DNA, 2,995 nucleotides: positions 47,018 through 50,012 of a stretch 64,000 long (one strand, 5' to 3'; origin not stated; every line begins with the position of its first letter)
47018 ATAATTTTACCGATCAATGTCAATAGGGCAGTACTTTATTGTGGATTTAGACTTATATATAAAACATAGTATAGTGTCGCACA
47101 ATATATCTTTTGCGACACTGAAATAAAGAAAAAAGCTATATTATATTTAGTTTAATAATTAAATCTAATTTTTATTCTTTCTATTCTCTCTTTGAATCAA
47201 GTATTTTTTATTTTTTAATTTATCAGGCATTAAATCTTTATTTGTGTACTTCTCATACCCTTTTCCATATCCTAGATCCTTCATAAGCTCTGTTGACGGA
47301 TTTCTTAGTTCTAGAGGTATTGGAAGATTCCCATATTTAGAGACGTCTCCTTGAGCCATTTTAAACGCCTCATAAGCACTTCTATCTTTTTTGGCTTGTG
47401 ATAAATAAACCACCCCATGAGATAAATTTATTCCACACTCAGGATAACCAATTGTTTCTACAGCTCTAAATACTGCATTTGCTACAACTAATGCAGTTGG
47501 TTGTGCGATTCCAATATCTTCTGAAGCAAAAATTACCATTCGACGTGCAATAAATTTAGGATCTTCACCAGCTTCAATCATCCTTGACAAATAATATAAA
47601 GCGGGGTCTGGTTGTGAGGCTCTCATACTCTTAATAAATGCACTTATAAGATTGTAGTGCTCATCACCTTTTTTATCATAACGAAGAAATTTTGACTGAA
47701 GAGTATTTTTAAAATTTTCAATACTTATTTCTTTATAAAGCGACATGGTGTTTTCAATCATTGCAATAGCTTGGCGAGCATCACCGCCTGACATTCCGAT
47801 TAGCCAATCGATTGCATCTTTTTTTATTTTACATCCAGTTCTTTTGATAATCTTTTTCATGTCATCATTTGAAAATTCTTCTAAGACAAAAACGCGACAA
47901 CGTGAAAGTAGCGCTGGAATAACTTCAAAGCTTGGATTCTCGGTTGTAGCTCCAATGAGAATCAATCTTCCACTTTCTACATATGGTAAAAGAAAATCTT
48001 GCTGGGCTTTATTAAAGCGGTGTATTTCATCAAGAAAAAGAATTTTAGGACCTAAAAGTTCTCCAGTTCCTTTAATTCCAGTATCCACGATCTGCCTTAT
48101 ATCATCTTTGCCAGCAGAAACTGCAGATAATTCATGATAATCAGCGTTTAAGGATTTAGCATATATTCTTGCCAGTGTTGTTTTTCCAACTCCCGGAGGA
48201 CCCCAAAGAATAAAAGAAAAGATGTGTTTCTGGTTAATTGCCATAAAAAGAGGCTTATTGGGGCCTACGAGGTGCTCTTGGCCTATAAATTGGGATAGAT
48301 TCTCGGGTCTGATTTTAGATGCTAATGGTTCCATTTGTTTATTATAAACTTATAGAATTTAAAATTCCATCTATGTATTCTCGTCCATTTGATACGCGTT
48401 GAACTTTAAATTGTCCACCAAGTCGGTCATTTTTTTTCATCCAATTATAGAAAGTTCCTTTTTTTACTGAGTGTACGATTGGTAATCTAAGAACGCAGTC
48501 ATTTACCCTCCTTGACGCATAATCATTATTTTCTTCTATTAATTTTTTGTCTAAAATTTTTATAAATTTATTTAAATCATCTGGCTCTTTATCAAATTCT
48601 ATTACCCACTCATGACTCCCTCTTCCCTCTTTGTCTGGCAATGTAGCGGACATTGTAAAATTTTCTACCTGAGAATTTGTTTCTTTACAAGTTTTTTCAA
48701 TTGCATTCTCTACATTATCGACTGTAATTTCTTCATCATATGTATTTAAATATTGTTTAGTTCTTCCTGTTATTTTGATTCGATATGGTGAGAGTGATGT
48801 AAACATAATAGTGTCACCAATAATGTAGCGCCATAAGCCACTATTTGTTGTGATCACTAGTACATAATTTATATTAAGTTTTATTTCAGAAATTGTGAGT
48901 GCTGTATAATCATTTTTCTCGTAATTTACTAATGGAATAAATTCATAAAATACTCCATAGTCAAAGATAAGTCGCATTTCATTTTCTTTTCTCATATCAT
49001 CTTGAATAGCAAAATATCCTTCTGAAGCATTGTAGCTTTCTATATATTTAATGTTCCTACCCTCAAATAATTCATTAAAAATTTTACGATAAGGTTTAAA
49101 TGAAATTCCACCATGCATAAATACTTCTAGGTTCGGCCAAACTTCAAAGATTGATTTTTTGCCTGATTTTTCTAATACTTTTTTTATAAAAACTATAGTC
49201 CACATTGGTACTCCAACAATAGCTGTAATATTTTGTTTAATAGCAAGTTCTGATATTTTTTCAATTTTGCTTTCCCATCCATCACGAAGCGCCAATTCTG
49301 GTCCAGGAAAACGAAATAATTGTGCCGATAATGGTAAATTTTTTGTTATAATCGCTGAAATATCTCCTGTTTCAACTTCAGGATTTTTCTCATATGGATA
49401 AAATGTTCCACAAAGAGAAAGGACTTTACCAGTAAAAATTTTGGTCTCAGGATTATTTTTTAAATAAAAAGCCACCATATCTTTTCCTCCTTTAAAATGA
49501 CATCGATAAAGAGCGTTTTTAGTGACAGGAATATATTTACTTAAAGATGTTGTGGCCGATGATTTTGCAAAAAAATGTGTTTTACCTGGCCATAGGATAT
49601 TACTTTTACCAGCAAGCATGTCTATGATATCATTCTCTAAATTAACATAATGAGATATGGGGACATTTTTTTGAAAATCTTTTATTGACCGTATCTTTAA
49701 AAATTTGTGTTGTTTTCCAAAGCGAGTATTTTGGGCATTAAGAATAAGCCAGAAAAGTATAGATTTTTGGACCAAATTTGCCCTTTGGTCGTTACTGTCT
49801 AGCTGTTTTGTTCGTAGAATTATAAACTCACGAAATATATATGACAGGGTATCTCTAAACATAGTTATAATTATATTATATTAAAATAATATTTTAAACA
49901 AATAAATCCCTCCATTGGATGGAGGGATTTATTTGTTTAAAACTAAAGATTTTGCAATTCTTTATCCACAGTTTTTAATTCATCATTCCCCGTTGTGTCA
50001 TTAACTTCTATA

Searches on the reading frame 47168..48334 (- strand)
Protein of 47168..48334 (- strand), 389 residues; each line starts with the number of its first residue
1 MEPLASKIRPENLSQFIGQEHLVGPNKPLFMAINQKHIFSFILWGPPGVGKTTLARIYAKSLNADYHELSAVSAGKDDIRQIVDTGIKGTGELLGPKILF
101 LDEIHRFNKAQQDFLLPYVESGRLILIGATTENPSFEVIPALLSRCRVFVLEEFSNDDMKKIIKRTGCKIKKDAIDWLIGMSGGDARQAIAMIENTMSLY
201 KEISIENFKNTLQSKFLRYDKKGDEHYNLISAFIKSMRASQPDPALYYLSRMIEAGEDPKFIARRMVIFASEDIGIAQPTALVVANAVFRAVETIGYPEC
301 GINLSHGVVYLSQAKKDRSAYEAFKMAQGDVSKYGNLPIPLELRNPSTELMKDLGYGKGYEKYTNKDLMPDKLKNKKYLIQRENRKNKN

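Call 75: search_protein_families(library=pfam, proteins=[window:47168-48334:-], max_evalue=0.001)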
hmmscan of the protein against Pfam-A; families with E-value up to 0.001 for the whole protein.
window:47168-48334:- (389 aa): 12 families
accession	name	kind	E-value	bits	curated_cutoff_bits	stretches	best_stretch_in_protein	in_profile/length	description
PF12002.13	MgsA_C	-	5.2e-48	163.5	27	1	240-386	2-155/167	MgsA AAA+ ATPase C terminal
PF16193.11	AAA_assoc_2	-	2.5e-22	79.4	34.3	1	167-238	4-81/81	AAA C-terminal domain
PF00004.35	AAA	-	1.1e-16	61.9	21.2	1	42-150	2-127/131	ATPase family associated with various cellular activities (AAA)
PF05496.18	RuvB_N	-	4.5e-14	53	27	1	8-129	1-119/159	Holliday junction DNA helicase RuvB P-loop domain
PF07728.20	AAA_5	-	8.8e-09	35.9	22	1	41-131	2-102/139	AAA domain (dynein-related subfamily)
PF25361.1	AAA_lid_RFC1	-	8.8e-06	25.5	34.9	1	159-203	8-52/59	RFC1-like, AAA+ ATPase lid domain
PF13173.12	AAA_14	-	9.5e-06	26.1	27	1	42-150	6-119/129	AAA domain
PF13191.12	AAA_16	-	7.9e-05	23.7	32.6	0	40-65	26-51/167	AAA ATPase domain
PF13401.12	AAA_22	-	0.00012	22.8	27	0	42-67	9-37/130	AAA domain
PF07724.20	AAA_2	-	0.00012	22.6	27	0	37-124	2-104/166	AAA domain (Cdc48 subfamily)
PF00158.32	Sigma54_activat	-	0.00016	21.8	20.2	0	97-138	95-137/168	Sigma-54 interaction domain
PF01078.27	Mg_chelatase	-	0.00018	21.4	20.3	0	29-60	15-44/207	Magnesium chelatase, subunit ChlI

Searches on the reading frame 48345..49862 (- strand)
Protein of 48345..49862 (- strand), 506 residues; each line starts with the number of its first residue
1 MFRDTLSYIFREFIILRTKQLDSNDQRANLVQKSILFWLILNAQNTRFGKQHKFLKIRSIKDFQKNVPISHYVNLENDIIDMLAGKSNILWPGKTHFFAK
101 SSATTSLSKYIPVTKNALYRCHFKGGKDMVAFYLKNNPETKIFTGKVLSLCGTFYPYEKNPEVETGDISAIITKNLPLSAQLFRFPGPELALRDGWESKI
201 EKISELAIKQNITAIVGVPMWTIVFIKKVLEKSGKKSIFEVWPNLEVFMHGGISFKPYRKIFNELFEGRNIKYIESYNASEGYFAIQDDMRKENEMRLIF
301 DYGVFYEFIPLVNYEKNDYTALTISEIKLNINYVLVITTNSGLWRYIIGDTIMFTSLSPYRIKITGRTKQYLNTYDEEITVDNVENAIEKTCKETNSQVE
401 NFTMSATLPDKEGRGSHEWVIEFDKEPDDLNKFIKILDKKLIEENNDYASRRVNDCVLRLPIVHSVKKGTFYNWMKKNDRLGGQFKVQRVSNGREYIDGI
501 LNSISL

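Call 75: search_protein_families(library=pfam, proteins=[window:48345-49862:-], max_evalue=0.001)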
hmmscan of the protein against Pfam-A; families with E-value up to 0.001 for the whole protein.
window:48345-49862:- (506 aa): 3 families
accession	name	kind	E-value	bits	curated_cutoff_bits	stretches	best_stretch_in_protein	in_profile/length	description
PF03321.19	GH3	-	1.6e-46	159.4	23.6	1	19-270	3-303/304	GH3 family N-terminal domain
PF23572.1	GH3_C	-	5.2e-23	82.4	23.6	1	383-494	2-118/119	GH3 family C-terminal domain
PF23571.1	GH3_M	-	1.9e-17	63.6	23.6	1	299-367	3-75/75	GH3 family central domain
